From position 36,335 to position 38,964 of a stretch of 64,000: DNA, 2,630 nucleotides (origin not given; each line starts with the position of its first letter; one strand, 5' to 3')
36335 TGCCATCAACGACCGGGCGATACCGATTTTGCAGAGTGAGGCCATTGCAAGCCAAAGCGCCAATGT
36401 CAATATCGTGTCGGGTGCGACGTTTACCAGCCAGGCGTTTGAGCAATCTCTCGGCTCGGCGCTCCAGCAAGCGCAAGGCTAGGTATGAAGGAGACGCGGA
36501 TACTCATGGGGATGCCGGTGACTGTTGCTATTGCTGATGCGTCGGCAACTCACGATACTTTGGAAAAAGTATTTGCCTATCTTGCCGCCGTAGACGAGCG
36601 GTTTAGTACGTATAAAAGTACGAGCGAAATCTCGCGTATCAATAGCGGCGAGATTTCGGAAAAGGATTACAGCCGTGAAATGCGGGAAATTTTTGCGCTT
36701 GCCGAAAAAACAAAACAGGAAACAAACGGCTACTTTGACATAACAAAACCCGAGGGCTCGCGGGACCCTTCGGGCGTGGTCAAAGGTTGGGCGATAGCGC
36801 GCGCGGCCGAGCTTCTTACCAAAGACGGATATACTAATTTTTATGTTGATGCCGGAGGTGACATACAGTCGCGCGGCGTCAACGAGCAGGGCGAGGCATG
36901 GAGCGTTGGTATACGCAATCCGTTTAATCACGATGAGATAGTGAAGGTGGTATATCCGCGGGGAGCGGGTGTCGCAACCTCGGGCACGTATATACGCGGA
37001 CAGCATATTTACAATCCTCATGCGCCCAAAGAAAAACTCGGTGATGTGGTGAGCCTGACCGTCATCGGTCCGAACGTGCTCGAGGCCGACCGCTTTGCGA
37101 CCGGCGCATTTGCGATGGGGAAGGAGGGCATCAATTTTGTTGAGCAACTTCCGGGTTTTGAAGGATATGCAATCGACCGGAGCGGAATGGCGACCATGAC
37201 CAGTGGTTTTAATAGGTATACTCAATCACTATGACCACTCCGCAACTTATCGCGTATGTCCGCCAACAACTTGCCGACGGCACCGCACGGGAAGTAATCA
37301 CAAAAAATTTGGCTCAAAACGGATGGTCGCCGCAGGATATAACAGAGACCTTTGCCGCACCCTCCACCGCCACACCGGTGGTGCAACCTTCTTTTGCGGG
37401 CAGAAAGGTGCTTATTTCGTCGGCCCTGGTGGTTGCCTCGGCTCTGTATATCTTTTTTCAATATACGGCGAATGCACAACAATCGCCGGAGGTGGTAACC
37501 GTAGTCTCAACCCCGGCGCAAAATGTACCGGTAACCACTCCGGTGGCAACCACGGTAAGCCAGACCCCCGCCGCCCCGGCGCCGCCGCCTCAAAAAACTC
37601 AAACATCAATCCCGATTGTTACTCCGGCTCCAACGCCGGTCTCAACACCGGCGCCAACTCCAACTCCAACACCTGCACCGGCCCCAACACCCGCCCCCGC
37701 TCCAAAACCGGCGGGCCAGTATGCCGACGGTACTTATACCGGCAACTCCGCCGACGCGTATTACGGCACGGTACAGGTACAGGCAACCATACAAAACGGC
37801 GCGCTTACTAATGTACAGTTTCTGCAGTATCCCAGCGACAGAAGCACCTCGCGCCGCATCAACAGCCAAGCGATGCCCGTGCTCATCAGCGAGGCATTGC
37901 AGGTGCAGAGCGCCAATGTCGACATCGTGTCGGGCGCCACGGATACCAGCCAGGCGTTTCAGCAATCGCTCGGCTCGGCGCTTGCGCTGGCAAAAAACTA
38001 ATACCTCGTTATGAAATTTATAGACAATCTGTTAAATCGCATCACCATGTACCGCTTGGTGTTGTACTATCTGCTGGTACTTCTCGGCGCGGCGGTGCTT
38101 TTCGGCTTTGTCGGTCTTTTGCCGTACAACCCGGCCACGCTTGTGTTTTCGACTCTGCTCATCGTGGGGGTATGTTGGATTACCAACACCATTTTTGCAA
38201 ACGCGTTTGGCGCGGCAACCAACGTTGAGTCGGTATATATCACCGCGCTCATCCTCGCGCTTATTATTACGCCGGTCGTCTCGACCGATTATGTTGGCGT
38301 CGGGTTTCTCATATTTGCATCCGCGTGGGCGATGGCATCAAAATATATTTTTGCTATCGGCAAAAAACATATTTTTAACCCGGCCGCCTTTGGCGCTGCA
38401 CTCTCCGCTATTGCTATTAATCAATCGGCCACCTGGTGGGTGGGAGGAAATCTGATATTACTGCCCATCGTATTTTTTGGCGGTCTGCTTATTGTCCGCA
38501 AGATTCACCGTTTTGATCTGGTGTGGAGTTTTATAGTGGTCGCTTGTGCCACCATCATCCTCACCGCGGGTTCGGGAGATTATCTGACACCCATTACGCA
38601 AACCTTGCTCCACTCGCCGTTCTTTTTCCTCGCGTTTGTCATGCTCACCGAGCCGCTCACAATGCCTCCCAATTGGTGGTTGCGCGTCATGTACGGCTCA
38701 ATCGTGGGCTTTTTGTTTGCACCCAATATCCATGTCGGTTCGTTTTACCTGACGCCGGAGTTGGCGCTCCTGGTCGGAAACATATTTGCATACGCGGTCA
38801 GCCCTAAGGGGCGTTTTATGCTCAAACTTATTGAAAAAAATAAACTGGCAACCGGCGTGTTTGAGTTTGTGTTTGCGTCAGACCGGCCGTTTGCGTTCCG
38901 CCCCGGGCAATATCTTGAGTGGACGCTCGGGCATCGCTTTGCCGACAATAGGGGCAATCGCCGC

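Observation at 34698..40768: ECF-sigma-linked flavinylation cluster: FMN_bind / signal-less ApbE / FMN_bind / RnfD-like::FNR fusion, next to DUF2127 and a VIT iron transporter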

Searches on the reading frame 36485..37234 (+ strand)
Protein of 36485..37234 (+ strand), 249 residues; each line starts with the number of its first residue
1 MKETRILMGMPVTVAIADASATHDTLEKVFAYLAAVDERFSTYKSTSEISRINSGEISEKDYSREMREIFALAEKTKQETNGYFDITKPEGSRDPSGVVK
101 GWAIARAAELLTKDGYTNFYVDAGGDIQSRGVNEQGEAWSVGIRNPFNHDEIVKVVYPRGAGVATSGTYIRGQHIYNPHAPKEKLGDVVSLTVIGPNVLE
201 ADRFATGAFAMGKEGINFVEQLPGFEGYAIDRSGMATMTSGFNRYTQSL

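Call 3: search_protein_families(library=pfam, proteins=[window:36485-37234:+], max_evalue=0.01)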
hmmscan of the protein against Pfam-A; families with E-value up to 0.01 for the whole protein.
window:36485-37234:+ (249 aa): 1 family
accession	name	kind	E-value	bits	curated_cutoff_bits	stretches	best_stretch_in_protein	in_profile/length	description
PF02424.20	ApbE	-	1.9e-39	136.3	25.6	2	94-226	127-263/266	ApbE family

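Call 20: search_solved_structures(query=window:36485-37234:+, max_evalue=0.001, show_alignments=3)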
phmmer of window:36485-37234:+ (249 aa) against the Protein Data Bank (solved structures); distinct sequences matched with E-value up to 0.001: 13.
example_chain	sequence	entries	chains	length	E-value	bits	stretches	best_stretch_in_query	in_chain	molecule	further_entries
4xgw_A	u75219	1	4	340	3.3e-23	85.9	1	83-236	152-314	FAD:protein FMN transferase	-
2o18_A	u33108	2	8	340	1.2e-22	84.1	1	83-236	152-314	Thiamine biosynthesis lipoprotein apbE | FAD:protein FMN transferase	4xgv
4xgx_A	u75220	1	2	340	2.2e-21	80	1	83-236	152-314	FAD:protein FMN transferase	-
3pnd_A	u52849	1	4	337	5.4e-21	78.7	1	91-235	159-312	Thiamine biosynthesis lipoprotein ApbE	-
6nxi_A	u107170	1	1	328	2.1e-18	70.2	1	89-215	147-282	FAD:protein FMN transferase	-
6nxj_A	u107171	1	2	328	4.4e-17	65.9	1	89-215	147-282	FAD:protein FMN transferase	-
7esa_A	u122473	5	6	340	1.3e-14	57.8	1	92-242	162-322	FAD:protein FMN transferase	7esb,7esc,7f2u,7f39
5mgy_H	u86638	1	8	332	8.2e-13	51.9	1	95-242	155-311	FAD:protein FMN transferase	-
1vrm_A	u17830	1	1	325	1.1e-10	44.9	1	94-225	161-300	hypothetical protein TM1553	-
4xdt_A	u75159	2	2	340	4.5e-09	39.7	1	94-228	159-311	FAD:protein FMN transferase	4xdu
4ifu_A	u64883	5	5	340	6e-08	36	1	94-228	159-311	FAD:protein FMN transferase | Thiamine biosynthesis lipoprotein ApbE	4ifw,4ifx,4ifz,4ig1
7mgt_A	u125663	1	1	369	8e-08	35.6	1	94-228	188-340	FAD:protein FMN transferase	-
4xdr_A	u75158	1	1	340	7.9e-07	32.3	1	94-228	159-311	FAD:protein FMN transferase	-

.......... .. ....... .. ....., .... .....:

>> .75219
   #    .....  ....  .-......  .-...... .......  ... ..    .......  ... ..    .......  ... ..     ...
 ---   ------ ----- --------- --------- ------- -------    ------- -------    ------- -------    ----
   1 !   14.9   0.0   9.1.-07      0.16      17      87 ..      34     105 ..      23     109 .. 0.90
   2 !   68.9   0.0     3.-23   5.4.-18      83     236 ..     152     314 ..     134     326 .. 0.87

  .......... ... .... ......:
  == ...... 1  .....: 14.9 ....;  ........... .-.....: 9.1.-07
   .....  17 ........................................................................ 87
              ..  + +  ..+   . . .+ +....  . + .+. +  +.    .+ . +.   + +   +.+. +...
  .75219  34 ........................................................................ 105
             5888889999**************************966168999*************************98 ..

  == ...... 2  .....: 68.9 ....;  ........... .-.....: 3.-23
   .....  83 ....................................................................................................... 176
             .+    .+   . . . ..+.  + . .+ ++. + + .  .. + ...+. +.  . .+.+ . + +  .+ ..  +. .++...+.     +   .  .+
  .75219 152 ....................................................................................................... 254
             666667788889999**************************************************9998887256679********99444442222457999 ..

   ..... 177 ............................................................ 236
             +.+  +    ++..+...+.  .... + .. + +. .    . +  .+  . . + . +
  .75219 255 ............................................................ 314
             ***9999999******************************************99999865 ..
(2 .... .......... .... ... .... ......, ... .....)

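Call 21: search_protein_families(library=ncbifam, proteins=[window:36485-37234:+], max_evalue=0.01)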
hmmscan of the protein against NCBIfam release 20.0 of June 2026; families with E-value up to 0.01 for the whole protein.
window:36485-37234:+ (249 aa): 1 family
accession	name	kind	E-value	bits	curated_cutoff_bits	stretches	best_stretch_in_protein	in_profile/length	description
NF007774.0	PRK10461.1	equivalog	4.5e-27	94.8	498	2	94-235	182-332/351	FAD:protein FMN transferase ApbE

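Call 52: find_homologous_proteins(query=window:36485-37234:+, max_evalue=0.00001)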
Query window:36485-37234:+ (249 aa): 7360 proteins with E <= 0.00001 among 8000 candidates; the best 120 are listed.
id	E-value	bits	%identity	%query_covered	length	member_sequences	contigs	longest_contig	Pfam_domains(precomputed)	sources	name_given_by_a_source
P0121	9.0e-157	538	100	97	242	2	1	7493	PF02424.21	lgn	-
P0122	1.7e-131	455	83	100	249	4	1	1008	PF02424.21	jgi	jgi:thiamine biosynthesis lipoprotein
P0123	6.8e-120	417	74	100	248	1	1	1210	PF02424.21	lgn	-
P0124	3.7e-116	405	73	99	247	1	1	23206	PF02424.21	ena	-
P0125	9.1e-116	404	75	96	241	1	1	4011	PF02424.21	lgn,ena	-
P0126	1.1e-115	403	74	99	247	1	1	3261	PF02424.21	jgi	jgi:FAD:protein FMN transferase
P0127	6.7e-115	401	70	99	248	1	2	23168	PF02424.21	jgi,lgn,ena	jgi:thiamine biosynthesis lipoprotein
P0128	9.7e-115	400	70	99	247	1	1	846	PF02424.21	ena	-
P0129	1.1e-114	400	72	99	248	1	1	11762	PF02424.21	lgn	-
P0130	4.3e-114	398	73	98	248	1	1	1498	PF02424.21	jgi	jgi:thiamine biosynthesis lipoprotein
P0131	5.6e-114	398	73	96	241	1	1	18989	PF02424.21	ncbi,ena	-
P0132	1.0e-113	397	70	99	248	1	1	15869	PF02424.21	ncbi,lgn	-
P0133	1.7e-113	396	74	96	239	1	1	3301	PF02424.21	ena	-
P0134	3.4e-113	395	70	100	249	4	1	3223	PF02424.21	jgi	-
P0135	6.5e-113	394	73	96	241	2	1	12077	PF02424.21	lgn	-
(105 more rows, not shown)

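Call 62: predict_structure(alignment_id=A3)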
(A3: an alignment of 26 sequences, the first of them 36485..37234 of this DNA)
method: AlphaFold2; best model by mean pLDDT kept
length: 249 residues; sequences in the alignment: 26
mean_pLDDT: 93.3   pTM: 0.90
mean pLDDT of the five models: 93.3, 93.1, 92.8, 91.8, 87.0
residues with pLDDT >= 90: 214; 70-90: 27; 50-70: 5; < 50: 3
segments of 3 or more residues with pLDDT < 50: 170-172
pLDDT, mean of each block of 10 residues (from residue 1): 93 96 97 96 94 97 97 97 94 93 97 97 94 95 90 94 81 76 87 97 95 95 97 94 88
secondary structure, 60 per line:
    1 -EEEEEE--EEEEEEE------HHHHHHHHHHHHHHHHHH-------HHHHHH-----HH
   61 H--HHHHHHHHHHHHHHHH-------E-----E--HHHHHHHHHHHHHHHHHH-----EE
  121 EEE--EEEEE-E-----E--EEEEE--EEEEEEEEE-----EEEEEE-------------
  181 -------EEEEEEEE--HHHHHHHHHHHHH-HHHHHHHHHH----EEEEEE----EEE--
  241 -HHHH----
elements in order: E2-7 E10-16 H23-40 H48-53 H64-79 H96-113 E119-123 E126-130 E141-145 E148-156 E162-167 E188-195 H198-210 H212-221 E226-231 E236-238 H242-245

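Call 64: fold_search(model_id=the predicted structure, library=pdb)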
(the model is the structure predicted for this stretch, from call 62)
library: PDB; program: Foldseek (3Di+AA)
matches with E <= 10: 149; with E <= 0.001: 41
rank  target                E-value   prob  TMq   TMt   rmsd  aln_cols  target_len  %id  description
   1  7esb                  4.0e-20  1.00  0.86  0.69   3.6       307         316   22  FmnB complexed with ATP (released 2021-11-03)
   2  7f2u_B                4.6e-20  1.00  0.87  0.68   4.1       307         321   21  FmnB complexed with ADP (released 2021-11-03)
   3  7esa                  7.5e-20  1.00  0.87  0.68   3.5       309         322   22  the complex structure of flavin transferase FmnB complexed with FAD (released 2021-11-03)
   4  7esc                  1.9e-19  1.00  0.85  0.67   3.1       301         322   22  FmnB complexed with AMP (released 2021-11-03)
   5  6nxi                  9.3e-19  1.00  0.81  0.67   3.9       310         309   22  Flavin Transferase ApbE from Vibrio cholerae (released 2019-03-13)
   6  6nxj_A                2.8e-18  1.00  0.82  0.67   3.6       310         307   22  Flavin Transferase ApbE from Vibrio cholerae, H257G mutant (released 2019-03-13)
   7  6nxj_B                3.0e-18  1.00  0.83  0.71   2.9       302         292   22  Flavin Transferase ApbE from Vibrio cholerae, H257G mutant (released 2019-03-13)
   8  4xgw_B                8.0e-18  1.00  0.81  0.67   4.1       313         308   25  Crystal structure of Escherichia coli Flavin trafficking protein, an FMN transferase, E169K mutant (released 2015-12-16)
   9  3pnd_B                1.2e-17  1.00  0.83  0.68   3.3       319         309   24  FAD binding by ApbE protein from Salmonella enterica: a new class of FAD binding proteins (released 2011-01-05)
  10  3pnd_A                1.2e-17  1.00  0.83  0.67   3.7       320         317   24  FAD binding by ApbE protein from Salmonella enterica: a new class of FAD binding proteins (released 2011-01-05)
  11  4xgv_B                2.0e-17  1.00  0.80  0.66   4.0       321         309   24  Crystal structure of Escherichia coli Flavin trafficking protein, an FMN transferase (released 2015-12-16)
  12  3pnd_D                2.0e-17  1.00  0.80  0.66   4.0       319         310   24  FAD binding by ApbE protein from Salmonella enterica: a new class of FAD binding proteins (released 2011-01-05)
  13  5mgy_G                2.4e-17  1.00  0.83  0.70   3.3       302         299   22  Crystal structure of Pseudomonas stutzeri flavinyl transferase ApbE, apo form (released 2016-12-14)
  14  2o18_D                2.7e-17  1.00  0.82  0.67   4.0       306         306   25  Crystal structure of a Thiamine biosynthesis lipoprotein apbE, NorthEast Strcutural Genomics target ER559 (released 2006-12-05)
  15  4xgw_D                3.1e-17  1.00  0.83  0.69   3.8       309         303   26  Crystal structure of Escherichia coli Flavin trafficking protein, an FMN transferase, E169K mutant (released 2015-12-16)
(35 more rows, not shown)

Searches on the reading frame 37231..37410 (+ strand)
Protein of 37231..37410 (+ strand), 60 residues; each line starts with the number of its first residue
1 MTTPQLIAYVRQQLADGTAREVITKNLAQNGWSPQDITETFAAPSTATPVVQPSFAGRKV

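Call 41: search_protein_families(library=pfam, proteins=[window:37231-37410:+], max_evalue=10)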
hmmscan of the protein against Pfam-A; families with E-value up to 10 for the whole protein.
window:37231-37410:+ (60 aa): 2 families
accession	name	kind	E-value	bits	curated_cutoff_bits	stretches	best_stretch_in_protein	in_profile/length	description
PF22448.1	RepB_primase_C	-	0.023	15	26.1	1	23-47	10-34/54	RepB DNA-primase C-terminal helical domain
PF08542.16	Rep_fac_C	-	0.036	14.9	23.6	1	18-41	20-43/88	Replication factor C C-terminal domain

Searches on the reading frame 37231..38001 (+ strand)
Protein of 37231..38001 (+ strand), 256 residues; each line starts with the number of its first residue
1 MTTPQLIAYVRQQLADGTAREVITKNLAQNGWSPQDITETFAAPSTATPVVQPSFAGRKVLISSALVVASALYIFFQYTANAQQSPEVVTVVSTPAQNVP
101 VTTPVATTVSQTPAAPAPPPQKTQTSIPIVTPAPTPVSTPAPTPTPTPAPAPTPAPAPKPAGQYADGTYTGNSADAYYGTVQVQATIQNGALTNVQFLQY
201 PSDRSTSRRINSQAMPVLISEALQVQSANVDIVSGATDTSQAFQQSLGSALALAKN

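Call 3: search_protein_families(library=pfam, proteins=[window:37231-38001:+], max_evalue=0.01)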
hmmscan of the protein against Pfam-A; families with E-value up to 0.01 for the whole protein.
window:37231-38001:+ (256 aa): 1 family
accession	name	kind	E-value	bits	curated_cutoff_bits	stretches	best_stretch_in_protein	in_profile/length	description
PF04205.19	FMN_bind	-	3.2e-07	31.3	22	1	177-251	2-76/77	FMN-binding domain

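Call 21: search_protein_families(library=ncbifam, proteins=[window:37231-38001:+], max_evalue=0.01)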
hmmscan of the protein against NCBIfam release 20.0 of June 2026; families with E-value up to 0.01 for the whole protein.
window:37231-38001:+ (256 aa): 3 families
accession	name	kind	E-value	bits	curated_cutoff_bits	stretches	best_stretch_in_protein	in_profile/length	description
NF033761.1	gliding_GltJ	equivalog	0.00011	21.5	450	1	42-177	356-494/671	adventurous gliding motility protein GltJ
NF037973.1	metallo_SslE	exception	0.00034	18.1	3000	1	116-163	34-81/1519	lipoprotein metalloprotease SslE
TIGR04526.1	predic_Ig_block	subfamily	0.00082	18.4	150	1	60-193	7-145/693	putative immunoglobulin-blocking virulence protein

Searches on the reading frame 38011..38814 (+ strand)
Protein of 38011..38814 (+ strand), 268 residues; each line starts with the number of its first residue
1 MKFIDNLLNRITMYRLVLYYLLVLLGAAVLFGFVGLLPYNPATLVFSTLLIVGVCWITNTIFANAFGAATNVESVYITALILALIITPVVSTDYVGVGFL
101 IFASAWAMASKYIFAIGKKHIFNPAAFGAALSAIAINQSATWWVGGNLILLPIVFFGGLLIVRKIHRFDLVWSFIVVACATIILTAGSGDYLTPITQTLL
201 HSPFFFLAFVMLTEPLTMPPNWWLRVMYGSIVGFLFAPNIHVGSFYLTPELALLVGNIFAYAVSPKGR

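Call 30: search_solved_structures(query=A2, max_evalue=10, show_alignments=2)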
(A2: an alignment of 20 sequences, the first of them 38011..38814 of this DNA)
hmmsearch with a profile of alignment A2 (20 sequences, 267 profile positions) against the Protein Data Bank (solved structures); distinct sequences matched with E-value up to 10: 1.
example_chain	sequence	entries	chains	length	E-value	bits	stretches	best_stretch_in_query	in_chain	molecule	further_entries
8ahx_D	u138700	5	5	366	1.6e-05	27.7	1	151-257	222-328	Ion-translocating oxidoreductase complex subunit D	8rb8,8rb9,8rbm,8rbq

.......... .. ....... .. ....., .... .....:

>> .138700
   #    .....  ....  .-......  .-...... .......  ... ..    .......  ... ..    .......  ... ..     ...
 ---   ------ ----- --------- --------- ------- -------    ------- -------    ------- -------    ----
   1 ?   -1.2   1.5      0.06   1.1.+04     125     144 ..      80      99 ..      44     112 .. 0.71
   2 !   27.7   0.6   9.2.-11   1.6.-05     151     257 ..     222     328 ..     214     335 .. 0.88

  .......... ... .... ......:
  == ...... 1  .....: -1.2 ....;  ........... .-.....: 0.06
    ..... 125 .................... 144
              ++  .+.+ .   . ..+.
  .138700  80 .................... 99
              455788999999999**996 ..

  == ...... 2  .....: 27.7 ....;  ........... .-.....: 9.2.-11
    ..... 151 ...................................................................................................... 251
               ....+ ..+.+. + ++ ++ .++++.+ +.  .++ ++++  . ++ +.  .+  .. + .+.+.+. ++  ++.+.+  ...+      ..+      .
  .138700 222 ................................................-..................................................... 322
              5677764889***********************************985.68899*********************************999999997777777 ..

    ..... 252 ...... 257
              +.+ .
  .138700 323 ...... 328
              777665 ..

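Call 41: search_protein_families(library=pfam, proteins=[window:38011-38814:+], max_evalue=10)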
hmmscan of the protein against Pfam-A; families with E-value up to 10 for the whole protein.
window:38011-38814:+ (268 aa): 2 families
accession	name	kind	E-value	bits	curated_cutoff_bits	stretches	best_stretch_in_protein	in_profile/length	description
PF03116.20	NQR2_RnfD_RnfE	-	7e-08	32.6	27.7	2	152-261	177-284/296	NQR2, RnfD, RnfE family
PF19628.4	DUF6132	-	0.82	9.8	23.2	1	215-237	34-54/60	Family of unknown function (DUF6132)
